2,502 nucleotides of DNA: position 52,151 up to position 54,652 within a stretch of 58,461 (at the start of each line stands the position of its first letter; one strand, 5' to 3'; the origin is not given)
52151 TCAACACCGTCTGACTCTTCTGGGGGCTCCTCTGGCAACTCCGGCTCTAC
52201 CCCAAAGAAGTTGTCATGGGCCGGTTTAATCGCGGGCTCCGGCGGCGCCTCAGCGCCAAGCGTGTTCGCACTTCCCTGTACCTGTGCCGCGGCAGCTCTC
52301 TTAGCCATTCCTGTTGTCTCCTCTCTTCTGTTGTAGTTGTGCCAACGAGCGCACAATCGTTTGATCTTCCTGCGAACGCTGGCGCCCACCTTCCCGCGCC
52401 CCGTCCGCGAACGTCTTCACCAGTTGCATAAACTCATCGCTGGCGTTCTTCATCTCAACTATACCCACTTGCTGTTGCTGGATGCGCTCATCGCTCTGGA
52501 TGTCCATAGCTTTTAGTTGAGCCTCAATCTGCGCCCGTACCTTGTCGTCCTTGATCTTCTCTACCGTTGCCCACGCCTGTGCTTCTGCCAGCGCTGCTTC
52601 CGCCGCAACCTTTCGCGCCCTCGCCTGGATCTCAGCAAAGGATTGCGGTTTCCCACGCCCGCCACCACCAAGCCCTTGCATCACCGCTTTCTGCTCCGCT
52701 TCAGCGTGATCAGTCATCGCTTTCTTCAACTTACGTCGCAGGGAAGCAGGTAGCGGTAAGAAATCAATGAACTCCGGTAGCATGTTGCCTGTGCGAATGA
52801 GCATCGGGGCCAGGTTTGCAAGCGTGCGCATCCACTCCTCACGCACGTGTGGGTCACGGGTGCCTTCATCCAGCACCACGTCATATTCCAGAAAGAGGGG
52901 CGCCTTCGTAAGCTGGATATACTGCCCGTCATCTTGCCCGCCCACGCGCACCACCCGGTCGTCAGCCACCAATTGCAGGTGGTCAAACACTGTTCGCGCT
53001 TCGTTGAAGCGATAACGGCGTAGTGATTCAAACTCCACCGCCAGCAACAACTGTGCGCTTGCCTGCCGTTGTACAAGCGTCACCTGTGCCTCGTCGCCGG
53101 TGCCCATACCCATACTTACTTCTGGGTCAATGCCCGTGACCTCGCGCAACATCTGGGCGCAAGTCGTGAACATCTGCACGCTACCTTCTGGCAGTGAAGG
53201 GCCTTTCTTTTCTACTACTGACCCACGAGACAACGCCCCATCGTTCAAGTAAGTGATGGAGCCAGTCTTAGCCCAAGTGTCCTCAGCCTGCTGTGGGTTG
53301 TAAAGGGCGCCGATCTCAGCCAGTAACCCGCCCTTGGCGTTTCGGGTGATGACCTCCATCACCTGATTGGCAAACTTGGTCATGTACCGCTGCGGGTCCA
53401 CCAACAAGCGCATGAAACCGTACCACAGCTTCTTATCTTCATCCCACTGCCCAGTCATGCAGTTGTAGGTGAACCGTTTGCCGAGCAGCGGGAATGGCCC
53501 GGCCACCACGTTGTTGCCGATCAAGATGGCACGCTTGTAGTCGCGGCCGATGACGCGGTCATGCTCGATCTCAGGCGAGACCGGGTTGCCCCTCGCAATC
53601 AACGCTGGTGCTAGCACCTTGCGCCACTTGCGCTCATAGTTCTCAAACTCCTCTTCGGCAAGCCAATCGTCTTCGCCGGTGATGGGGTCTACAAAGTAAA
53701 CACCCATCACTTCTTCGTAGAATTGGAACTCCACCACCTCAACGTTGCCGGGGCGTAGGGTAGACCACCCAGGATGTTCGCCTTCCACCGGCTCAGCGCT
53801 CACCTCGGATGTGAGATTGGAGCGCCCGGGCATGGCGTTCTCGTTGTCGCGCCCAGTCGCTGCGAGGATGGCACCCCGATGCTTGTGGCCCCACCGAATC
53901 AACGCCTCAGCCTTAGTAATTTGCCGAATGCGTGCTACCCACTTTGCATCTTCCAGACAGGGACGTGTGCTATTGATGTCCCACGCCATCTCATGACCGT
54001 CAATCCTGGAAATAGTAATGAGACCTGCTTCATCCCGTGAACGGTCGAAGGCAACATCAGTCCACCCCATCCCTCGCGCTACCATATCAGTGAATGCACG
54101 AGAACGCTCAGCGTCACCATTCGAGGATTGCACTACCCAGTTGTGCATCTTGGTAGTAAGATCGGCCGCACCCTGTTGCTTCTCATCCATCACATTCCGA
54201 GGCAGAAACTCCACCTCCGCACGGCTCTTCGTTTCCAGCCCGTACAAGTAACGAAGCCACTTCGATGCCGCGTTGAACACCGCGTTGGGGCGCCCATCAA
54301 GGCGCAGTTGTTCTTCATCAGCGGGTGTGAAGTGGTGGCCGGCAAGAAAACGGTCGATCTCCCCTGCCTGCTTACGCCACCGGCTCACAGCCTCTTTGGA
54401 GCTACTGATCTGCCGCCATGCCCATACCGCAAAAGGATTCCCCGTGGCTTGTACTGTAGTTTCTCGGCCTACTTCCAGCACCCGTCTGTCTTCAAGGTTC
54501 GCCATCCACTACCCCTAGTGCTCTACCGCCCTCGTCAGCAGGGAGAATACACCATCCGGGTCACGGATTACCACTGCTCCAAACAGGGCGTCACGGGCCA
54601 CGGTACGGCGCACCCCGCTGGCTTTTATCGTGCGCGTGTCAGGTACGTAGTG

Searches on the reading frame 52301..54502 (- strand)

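Call 67: search_protein_families(library=pfam, max_evalue=0.01, proteins=[window:52301-54502:-])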
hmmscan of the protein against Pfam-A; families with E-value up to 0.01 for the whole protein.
window:52301-54502:- (733 aa): 1 family
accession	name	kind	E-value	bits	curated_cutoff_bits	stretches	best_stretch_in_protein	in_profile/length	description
PF16510.12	P22_portal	-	3.2e-67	227.8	26.1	1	35-643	7-589/594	Phage P22-like portal protein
